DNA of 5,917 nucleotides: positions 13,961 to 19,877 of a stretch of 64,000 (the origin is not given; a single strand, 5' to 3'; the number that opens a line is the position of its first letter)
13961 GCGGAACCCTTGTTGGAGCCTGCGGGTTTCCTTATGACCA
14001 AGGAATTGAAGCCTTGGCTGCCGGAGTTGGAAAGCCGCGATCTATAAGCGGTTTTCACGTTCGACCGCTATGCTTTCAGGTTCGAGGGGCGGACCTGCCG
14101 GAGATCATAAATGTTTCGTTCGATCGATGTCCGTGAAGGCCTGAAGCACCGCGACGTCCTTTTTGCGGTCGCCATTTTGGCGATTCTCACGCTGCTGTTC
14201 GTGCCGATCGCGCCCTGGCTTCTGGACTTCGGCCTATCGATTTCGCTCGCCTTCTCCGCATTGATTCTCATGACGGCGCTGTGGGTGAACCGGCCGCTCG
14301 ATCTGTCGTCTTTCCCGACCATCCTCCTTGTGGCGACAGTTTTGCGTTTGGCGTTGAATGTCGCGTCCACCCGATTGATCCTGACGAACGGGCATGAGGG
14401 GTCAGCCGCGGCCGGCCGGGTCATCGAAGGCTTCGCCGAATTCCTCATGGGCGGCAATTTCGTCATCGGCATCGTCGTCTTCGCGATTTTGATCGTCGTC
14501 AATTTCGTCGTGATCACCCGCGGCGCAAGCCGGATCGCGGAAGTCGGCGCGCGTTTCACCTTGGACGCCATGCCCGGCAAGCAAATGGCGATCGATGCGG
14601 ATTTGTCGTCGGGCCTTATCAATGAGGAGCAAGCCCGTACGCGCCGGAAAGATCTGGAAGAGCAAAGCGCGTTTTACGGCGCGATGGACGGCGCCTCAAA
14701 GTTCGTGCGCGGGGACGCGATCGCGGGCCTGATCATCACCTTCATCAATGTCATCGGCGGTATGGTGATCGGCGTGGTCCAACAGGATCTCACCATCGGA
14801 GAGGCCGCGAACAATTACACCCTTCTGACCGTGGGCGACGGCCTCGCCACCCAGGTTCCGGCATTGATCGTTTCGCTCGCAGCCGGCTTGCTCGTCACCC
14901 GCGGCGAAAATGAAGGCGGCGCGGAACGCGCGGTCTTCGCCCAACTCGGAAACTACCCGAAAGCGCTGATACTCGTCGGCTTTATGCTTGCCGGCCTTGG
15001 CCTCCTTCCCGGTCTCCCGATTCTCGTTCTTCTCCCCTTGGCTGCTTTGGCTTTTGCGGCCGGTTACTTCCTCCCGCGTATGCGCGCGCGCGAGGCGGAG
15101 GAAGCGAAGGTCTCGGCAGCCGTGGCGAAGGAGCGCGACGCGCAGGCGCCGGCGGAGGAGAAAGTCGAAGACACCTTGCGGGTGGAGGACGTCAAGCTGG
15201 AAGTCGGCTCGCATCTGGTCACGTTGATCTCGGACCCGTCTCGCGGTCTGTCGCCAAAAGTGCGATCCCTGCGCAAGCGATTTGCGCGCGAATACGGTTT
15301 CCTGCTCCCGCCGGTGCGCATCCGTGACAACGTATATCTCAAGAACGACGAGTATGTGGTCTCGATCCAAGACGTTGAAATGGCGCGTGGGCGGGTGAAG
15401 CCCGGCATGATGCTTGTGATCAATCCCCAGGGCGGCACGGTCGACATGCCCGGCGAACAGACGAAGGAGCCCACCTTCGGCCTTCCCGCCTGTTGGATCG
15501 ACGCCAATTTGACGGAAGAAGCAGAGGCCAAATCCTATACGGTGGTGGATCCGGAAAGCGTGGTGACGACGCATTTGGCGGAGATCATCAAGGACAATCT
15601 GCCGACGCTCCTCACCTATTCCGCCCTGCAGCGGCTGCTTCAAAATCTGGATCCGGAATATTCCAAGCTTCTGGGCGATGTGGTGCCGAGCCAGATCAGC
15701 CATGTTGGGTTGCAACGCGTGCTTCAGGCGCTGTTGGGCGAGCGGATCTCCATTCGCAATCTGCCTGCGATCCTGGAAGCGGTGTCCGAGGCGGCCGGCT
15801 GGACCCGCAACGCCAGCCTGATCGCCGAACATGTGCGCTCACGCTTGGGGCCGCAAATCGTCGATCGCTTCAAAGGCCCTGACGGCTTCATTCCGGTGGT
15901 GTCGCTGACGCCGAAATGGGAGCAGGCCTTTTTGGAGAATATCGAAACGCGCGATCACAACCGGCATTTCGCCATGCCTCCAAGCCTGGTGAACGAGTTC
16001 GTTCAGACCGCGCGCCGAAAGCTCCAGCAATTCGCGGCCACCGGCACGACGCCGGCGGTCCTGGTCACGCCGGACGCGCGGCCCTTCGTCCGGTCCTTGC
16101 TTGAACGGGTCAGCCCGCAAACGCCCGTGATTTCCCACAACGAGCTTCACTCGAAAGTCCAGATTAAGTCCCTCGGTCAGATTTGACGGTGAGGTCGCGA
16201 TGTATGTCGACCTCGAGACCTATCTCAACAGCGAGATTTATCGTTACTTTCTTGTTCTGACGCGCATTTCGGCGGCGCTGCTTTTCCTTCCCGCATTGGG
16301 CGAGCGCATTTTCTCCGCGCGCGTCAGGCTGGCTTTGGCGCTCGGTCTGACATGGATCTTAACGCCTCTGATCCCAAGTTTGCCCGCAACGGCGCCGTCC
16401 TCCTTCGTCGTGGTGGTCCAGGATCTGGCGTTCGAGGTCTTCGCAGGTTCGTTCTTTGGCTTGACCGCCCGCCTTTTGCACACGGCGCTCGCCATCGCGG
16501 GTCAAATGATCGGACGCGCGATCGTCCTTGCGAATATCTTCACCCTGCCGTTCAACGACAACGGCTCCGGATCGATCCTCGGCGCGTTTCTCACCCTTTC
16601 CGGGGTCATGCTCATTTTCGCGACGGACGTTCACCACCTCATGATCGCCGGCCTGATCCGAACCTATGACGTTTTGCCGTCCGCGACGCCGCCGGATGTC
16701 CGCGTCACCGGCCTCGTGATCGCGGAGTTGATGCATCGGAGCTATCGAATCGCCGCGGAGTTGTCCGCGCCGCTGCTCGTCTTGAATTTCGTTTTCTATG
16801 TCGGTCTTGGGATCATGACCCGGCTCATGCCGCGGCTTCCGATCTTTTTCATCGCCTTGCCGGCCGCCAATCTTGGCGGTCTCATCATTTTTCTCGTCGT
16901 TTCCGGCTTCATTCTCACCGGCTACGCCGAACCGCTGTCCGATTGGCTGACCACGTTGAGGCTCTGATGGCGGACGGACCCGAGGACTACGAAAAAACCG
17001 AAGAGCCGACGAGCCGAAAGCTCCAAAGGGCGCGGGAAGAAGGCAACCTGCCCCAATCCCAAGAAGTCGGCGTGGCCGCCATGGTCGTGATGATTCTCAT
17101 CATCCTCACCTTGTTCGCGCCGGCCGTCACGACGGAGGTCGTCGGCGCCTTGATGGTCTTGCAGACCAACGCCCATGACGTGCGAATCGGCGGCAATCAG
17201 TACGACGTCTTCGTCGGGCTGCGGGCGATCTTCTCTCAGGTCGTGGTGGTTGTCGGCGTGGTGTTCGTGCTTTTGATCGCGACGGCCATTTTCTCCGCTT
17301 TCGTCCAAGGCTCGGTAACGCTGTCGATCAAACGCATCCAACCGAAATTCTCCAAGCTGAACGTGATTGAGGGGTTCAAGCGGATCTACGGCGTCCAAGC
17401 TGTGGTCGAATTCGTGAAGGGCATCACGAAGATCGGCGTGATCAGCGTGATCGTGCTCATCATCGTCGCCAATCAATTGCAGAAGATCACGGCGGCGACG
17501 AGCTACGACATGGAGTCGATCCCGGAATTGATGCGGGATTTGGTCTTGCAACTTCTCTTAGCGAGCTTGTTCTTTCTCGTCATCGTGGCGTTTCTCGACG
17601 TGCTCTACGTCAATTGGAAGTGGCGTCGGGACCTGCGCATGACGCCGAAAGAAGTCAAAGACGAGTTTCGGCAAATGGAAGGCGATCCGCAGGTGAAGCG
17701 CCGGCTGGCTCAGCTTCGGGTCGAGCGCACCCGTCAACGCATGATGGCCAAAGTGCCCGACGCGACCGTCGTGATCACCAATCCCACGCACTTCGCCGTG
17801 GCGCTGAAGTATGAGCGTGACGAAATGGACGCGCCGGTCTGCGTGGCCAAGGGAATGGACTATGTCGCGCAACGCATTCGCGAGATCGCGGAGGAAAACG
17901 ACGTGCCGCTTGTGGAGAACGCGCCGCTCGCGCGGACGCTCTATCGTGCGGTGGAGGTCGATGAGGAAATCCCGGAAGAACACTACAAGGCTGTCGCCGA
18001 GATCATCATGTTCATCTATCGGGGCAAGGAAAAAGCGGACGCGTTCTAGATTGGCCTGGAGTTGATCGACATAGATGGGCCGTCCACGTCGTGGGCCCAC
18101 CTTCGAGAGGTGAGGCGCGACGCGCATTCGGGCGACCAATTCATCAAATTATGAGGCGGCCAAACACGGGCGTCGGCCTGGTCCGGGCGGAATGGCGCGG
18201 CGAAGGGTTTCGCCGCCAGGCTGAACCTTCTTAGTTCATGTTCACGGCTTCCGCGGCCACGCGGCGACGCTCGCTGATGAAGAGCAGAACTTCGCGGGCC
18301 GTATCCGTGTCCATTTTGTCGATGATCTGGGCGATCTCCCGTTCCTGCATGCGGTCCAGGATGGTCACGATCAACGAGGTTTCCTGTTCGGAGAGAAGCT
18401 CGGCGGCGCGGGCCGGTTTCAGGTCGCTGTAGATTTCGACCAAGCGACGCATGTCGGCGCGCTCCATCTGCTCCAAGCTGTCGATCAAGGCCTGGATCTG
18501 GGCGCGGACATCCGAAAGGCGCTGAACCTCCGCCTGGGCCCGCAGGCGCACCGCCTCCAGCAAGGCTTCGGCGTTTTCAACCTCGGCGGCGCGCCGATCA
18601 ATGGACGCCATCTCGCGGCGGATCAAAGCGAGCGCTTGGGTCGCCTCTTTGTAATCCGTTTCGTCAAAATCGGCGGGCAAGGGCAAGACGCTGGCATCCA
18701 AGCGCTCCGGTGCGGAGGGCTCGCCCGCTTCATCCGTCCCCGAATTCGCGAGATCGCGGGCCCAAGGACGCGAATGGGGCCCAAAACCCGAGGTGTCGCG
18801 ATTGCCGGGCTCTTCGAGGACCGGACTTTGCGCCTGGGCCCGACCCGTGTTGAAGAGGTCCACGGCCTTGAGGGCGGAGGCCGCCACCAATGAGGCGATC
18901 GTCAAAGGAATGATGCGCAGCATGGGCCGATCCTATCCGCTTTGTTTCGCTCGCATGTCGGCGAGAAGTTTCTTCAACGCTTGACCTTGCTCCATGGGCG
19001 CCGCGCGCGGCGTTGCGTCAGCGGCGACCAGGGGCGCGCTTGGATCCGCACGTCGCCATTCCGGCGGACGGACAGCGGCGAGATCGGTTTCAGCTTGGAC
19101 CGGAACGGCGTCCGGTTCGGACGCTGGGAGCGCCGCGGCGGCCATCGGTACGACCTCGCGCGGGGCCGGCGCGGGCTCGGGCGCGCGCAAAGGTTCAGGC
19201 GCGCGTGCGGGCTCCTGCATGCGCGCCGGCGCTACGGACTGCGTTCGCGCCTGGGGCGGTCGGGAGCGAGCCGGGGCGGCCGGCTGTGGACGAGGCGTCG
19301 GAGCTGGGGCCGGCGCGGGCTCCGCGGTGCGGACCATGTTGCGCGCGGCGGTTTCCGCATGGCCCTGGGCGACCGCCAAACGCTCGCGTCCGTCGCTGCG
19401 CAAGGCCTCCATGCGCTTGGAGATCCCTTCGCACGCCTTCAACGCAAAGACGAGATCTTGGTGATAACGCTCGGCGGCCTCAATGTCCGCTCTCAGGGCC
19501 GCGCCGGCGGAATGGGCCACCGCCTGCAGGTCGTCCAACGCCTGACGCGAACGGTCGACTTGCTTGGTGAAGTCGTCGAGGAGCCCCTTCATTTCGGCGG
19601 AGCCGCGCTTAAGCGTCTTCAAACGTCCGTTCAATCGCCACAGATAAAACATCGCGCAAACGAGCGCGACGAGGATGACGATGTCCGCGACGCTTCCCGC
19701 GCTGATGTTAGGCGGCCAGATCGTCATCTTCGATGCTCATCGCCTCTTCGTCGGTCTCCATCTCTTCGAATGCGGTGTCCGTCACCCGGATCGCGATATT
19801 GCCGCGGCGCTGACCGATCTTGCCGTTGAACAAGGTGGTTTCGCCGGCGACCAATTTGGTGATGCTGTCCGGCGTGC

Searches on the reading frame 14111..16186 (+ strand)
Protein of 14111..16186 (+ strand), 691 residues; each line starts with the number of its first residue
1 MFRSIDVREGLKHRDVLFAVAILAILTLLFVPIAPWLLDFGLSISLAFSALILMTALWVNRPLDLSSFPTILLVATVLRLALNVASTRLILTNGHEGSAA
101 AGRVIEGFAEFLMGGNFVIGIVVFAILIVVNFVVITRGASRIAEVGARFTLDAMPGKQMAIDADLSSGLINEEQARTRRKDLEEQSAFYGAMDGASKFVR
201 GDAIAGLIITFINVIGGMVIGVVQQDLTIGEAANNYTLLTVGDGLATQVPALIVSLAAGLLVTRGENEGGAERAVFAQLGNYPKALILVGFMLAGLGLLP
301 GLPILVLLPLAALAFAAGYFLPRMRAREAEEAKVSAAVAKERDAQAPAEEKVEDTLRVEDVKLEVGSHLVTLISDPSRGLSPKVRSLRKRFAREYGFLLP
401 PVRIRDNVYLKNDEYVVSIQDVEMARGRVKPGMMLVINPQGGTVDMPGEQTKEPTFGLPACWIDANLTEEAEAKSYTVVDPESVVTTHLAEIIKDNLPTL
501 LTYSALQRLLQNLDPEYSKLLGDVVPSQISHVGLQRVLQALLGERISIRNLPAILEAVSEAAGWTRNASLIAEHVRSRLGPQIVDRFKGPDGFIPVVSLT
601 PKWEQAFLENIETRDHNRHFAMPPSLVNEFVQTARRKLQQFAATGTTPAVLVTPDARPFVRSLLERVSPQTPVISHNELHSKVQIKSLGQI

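Call 22: find_encoding_contigs(protein=window:14111-16186:+, flank=500, max_places=3)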
Protein window:14111-16186:+ (691 aa): no gene with exactly this product is on record in the collection.

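Call 44: search_protein_families(library=pfam, proteins=[window:14111-16186:+], max_evalue=0.001)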
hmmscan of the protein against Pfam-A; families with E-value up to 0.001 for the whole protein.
window:14111-16186:+ (691 aa): 1 family
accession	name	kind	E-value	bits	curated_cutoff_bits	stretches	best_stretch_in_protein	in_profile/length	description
PF00771.25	FHIPEP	-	1.6e-248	827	29.1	1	25-683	1-656/657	FHIPEP family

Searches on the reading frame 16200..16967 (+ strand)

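Call 44: search_protein_families(library=pfam, proteins=[window:16200-16967:+], max_evalue=0.001)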
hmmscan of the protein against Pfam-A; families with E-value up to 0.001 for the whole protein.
window:16200-16967:+ (255 aa): 1 family
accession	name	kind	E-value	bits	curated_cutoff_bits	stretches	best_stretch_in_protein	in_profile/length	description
PF01311.25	Bac_export_1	-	7.4e-41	140.7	27.8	1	14-242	2-223/230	Bacterial export proteins, family 1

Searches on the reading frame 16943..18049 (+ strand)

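Call 44: search_protein_families(library=pfam, proteins=[window:16943-18049:+], max_evalue=0.001)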
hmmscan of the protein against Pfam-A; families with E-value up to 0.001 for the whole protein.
window:16943-18049:+ (368 aa): 1 family
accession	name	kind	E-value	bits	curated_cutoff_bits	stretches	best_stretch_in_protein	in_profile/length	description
PF01312.24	Bac_export_2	-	1e-117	393.6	24.4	1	17-358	2-335/335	FlhB HrpN YscU SpaS Family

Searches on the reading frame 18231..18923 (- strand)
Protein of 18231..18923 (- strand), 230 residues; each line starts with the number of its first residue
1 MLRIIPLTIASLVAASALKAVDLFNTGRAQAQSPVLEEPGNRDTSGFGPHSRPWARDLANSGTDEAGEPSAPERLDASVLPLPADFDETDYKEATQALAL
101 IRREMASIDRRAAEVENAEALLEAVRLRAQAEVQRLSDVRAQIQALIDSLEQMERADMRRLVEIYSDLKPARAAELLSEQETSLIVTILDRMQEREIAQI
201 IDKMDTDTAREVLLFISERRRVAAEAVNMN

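Call 44: search_protein_families(library=pfam, proteins=[window:18231-18923:-], max_evalue=0.001)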
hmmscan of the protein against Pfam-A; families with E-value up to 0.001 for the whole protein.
window:18231-18923:- (230 aa): 1 family
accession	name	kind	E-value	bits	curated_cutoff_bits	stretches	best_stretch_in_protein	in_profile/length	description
PF03448.22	MgtE_N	-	4.1e-07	30.9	25.9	1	149-220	6-77/102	MgtE intracellular N domain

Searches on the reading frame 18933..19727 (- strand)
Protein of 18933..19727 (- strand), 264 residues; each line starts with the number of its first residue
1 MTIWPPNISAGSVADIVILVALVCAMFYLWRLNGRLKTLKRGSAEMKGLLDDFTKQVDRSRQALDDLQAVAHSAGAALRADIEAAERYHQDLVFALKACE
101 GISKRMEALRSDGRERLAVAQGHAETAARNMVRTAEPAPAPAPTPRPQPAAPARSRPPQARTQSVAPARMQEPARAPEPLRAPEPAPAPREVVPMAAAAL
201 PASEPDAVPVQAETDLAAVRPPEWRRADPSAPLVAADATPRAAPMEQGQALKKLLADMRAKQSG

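Call 44: search_protein_families(library=pfam, proteins=[window:18933-19727:-], max_evalue=0.001)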
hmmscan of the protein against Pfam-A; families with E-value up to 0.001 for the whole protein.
window:18933-19727:- (264 aa): 1 family
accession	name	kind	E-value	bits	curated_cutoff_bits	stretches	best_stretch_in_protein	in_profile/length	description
PF20072.4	DUF6468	-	1.2e-10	41.8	26.9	1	39-113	1-75/76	Domain of unknown function (DUF6468)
